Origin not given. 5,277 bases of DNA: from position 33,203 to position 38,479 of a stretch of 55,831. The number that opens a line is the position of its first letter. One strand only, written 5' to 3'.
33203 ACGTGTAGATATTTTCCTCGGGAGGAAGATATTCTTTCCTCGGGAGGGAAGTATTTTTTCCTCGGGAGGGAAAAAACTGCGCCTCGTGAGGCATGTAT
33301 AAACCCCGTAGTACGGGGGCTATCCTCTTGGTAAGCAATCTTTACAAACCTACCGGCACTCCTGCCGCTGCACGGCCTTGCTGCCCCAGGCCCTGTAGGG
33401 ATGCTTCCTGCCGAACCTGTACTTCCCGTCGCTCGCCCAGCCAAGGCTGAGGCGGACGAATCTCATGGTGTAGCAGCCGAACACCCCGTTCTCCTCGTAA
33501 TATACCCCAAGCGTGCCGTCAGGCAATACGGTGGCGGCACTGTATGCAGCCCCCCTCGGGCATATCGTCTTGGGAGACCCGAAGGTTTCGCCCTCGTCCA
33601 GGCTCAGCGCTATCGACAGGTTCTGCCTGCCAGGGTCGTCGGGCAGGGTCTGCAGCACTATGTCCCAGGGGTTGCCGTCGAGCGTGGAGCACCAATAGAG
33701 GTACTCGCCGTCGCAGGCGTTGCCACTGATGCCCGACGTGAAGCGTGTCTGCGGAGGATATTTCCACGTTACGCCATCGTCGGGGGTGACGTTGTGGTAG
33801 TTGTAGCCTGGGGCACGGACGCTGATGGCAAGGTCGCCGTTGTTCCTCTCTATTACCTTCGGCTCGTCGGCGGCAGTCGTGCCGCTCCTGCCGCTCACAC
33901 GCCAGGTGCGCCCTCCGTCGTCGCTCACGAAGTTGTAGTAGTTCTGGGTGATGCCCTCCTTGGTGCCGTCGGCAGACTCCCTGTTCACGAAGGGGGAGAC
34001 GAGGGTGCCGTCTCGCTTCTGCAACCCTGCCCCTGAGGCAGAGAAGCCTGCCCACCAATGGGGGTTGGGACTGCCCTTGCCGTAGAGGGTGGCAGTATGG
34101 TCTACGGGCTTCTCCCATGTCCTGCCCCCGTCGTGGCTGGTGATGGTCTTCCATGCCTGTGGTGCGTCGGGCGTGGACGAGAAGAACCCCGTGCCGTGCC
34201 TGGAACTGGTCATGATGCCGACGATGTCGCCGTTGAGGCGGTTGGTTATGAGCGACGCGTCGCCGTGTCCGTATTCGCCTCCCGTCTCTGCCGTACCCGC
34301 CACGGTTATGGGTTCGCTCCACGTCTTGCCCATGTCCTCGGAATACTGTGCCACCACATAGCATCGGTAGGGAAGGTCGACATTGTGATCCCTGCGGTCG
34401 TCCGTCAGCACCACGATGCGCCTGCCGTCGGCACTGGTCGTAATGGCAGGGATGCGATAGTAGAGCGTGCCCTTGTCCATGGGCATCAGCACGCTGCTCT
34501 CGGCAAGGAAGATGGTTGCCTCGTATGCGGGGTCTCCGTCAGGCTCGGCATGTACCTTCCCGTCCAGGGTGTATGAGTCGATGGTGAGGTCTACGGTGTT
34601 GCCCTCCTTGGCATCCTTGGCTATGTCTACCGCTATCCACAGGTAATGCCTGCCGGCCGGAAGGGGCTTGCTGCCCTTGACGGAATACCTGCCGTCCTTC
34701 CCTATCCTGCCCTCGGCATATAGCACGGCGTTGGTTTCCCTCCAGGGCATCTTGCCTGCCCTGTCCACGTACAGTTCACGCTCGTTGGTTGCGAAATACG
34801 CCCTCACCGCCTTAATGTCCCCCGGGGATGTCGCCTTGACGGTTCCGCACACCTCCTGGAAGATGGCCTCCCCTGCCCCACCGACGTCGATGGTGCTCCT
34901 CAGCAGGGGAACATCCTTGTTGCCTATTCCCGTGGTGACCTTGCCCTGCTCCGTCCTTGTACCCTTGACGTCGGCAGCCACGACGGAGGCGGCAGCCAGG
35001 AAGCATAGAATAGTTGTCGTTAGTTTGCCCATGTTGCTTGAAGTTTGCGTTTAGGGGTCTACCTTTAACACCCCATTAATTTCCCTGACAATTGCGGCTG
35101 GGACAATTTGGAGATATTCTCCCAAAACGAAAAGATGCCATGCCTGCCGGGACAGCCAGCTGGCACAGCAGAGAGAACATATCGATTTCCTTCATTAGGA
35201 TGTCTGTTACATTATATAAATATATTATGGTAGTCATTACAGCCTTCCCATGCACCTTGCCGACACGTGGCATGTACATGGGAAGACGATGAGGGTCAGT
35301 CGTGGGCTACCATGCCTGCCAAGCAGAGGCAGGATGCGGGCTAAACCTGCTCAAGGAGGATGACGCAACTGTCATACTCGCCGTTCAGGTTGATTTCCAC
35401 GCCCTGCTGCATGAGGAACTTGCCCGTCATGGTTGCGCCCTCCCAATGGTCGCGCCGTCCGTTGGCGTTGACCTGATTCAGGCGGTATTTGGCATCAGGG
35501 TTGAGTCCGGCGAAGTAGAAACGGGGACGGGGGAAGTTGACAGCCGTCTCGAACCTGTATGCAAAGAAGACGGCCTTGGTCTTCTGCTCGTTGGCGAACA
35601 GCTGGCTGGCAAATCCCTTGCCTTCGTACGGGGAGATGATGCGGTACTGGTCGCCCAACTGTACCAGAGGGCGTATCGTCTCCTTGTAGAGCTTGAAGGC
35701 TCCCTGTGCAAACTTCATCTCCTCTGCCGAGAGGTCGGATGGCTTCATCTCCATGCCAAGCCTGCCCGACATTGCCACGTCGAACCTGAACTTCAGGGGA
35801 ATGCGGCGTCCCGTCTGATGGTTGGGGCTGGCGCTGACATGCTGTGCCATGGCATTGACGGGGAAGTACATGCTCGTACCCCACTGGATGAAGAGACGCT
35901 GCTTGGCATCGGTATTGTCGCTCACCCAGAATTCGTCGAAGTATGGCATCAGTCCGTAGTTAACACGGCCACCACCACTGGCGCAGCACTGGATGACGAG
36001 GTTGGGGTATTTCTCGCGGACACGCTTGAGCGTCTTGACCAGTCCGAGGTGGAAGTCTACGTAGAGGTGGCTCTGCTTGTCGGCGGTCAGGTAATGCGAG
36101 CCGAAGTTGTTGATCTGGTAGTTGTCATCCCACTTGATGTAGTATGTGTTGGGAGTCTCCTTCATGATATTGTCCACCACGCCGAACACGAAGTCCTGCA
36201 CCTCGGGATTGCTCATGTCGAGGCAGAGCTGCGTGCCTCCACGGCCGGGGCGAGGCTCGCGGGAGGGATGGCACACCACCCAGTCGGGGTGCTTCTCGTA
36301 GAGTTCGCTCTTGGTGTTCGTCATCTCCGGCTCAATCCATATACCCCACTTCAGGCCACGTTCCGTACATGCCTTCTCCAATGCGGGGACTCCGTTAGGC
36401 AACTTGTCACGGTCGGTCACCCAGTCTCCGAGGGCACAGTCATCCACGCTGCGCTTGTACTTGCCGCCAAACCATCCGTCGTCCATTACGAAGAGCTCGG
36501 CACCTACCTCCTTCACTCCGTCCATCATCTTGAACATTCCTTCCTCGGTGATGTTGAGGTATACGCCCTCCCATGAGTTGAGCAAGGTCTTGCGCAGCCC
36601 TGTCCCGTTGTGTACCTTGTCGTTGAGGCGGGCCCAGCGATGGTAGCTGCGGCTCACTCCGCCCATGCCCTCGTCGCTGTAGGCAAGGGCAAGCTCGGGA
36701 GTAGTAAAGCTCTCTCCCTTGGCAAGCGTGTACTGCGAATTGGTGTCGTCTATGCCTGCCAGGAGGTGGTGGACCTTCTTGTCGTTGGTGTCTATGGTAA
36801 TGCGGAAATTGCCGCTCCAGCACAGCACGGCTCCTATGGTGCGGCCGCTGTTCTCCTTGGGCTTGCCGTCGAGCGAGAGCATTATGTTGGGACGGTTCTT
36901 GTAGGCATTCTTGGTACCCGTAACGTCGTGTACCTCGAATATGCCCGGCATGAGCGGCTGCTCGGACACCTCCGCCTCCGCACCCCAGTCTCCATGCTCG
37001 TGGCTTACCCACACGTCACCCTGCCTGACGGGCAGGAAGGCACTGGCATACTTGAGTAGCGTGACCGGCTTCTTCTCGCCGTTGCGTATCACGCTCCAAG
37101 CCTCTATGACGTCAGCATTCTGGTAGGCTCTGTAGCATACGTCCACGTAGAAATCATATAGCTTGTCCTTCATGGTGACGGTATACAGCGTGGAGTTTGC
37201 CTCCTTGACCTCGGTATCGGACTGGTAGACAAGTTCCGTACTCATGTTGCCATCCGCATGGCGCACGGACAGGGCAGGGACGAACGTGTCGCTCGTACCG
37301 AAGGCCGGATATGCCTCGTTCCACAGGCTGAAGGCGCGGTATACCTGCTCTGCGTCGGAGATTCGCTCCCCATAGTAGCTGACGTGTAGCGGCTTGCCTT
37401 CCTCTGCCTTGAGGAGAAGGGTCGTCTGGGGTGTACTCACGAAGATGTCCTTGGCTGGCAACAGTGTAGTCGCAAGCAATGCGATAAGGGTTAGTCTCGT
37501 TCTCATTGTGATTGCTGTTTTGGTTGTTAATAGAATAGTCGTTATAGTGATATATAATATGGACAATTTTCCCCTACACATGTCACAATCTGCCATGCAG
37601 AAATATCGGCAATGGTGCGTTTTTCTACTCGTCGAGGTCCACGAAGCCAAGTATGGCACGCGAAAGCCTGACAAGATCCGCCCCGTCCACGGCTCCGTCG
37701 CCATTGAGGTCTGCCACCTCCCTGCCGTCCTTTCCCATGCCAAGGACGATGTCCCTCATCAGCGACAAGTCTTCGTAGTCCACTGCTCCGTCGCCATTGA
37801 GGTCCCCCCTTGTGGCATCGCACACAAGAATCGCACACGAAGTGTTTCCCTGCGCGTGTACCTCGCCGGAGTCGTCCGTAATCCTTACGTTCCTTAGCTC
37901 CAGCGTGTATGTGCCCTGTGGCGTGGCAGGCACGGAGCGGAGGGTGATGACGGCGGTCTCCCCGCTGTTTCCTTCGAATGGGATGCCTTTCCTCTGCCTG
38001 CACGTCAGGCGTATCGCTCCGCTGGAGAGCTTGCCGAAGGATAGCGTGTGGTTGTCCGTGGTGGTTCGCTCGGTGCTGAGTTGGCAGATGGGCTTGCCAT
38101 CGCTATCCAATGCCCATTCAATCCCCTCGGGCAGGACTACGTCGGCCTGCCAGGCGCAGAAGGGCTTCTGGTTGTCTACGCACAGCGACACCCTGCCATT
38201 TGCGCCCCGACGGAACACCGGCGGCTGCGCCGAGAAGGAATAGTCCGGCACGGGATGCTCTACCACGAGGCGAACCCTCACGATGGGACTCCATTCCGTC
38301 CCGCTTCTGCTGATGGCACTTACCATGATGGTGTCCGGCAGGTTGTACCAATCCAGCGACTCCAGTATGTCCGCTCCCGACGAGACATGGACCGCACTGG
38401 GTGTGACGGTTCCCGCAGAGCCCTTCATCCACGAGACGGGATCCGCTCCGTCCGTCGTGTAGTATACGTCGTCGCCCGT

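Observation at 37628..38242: Cohesin-like module immediately followed by a dockerin at the C-terminus of the 901-aa CotH protein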

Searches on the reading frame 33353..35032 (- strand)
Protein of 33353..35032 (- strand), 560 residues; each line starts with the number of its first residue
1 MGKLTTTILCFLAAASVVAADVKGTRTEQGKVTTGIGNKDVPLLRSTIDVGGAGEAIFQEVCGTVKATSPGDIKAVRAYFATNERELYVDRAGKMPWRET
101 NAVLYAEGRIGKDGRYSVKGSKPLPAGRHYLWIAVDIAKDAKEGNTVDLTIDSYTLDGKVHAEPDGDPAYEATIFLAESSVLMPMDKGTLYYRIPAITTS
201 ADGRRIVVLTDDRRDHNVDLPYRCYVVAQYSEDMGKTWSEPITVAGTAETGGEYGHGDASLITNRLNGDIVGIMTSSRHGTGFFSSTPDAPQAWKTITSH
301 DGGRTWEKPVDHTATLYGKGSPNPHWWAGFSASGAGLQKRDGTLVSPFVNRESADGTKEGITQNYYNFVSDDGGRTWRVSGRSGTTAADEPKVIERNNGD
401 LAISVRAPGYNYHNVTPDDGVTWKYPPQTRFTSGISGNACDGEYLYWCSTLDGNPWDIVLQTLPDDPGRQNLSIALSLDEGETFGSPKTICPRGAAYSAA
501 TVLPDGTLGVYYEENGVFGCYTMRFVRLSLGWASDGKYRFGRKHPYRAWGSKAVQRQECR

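Call 8: search_protein_families(library=pfam, proteins=[window:33353-35032:-], max_evalue=0.001)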
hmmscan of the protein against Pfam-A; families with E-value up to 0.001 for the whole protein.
window:33353-35032:- (560 aa): 5 families
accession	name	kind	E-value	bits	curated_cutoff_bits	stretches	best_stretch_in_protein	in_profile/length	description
PF13088.12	BNR_2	-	5.4e-19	69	31.4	1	229-510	23-277/277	BNR repeat-like domain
PF02012.26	BNR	-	9.6e-11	40.4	27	0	298-308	2-12/12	BNR/Asp-box repeat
PF13859.12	BNR_3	-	1.1e-09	38.6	27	1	224-464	28-250/308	BNR repeat-like domain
PF24316.1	Tli3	-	2.5e-09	38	27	0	189-250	48-107/129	T6SS Tli3 immunity protein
PF14873.11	BNR_assoc_N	-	1.5e-05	25.2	25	1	38-159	17-152/153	N-terminal domain of BNR-repeat neuraminidase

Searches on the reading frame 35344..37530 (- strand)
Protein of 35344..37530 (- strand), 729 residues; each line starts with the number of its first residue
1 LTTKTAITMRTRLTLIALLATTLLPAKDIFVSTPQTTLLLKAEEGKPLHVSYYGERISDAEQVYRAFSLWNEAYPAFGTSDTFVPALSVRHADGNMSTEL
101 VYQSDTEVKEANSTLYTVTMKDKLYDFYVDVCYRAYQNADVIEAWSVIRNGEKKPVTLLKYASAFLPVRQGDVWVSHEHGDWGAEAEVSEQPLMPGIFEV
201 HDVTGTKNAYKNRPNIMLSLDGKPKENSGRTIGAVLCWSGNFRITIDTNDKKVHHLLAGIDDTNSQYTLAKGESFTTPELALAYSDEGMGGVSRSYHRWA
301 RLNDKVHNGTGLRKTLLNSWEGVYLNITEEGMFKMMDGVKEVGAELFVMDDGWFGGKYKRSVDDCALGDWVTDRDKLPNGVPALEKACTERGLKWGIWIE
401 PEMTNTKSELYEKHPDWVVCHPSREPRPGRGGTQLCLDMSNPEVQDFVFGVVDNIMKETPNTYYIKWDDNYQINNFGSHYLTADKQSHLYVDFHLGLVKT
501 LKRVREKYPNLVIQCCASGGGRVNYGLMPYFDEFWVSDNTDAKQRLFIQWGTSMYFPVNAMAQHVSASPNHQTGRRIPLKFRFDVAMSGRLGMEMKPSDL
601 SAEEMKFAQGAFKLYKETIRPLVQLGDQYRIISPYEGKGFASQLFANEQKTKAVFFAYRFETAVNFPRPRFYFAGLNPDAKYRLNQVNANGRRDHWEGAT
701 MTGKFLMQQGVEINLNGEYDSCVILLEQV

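Call 8: search_protein_families(library=pfam, proteins=[window:35344-37530:-], max_evalue=0.001)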
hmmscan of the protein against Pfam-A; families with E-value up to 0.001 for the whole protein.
window:35344-37530:- (729 aa): 4 families
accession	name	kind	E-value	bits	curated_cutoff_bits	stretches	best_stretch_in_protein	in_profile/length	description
PF02065.24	Melibiase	-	8.2e-105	351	27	1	274-626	1-347/347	Melibiase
PF16875.11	Glyco_hydro_36N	-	1.6e-43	149.4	27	1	48-270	3-253/253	Glycosyl hydrolase family 36 N-terminal domain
PF16874.11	Glyco_hydro_36C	-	7.3e-18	65.2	27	1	644-726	5-77/77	Glycosyl hydrolase family 36 C-terminal domain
PF02638.21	GHL10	-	0.00031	20.4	27.9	1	389-483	80-177/311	Glycosyl hydrolase-like 10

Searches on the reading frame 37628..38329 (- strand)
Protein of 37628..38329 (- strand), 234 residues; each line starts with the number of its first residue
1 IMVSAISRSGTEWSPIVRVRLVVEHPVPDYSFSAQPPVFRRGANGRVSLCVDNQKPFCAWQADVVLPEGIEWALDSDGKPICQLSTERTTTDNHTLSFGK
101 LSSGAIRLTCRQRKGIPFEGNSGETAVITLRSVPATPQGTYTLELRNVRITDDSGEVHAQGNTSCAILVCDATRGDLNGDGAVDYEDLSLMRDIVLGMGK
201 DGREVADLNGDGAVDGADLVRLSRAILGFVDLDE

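Call 5: search_protein_families(library=pfam, proteins=[window:37628-38329:-], max_evalue=1)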
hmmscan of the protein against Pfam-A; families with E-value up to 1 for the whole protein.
window:37628-38329:- (234 aa): 5 families
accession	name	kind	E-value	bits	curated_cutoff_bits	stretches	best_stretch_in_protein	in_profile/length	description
PF00404.24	Dockerin_1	-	2.9e-09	37.4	22.9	1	175-227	2-57/57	Dockerin type I domain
PF00036.39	EF-hand_1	-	0.00014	21.6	25.4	1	205-224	8-27/29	EF hand domain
PF13202.12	EF-hand_5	-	0.00046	20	25.9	2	176-189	9-22/25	EF hand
PF13499.12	EF-hand_7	-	0.0036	18.1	30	0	176-201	12-36/67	EF-hand domain pair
PF13405.12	EF-hand_6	-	0.042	14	25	0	206-223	9-26/30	EF-hand domain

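Call 6: search_protein_families(library=ncbifam, proteins=[window:37628-38329:-], max_evalue=1)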
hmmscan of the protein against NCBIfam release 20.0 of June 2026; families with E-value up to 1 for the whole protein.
window:37628-38329:- (234 aa): 1 family
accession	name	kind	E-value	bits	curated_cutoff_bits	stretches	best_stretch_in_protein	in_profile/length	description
NF049990.1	CellobisidaseCelK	equivalog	0.00015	20.1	1700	1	153-230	810-886/889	cellulose 1,4-beta-cellobiosidase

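Call 62: predict_structure(alignment_id=A2)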
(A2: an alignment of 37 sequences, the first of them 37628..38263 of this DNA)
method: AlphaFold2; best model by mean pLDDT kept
length: 212 residues; sequences in the alignment: 37
mean_pLDDT: 94.3   pTM: 0.80
mean pLDDT of the five models: 94.3, 94.1, 93.3, 93.1, 92.8
residues with pLDDT >= 90: 186; 70-90: 23; 50-70: 3; < 50: 0
segments of 3 or more residues with pLDDT < 50: none
pLDDT, mean of each block of 10 residues (from residue 1): 86 92 97 98 98 98 96 98 98 95 98 96 98 97 94 89 94 86 91 95 92 74
secondary structure, 60 per line:
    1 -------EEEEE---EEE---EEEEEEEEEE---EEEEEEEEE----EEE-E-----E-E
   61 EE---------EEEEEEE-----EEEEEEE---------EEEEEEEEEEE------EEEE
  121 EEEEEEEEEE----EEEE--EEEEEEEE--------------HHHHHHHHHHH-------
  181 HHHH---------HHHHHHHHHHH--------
elements in order: E8-12 E16-18 E22-31 E35-43 E48-50 E60-62 E72-78 E84-90 E100-110 E117-130 E135-138 E141-148 H163-173 H181-184 H194-204
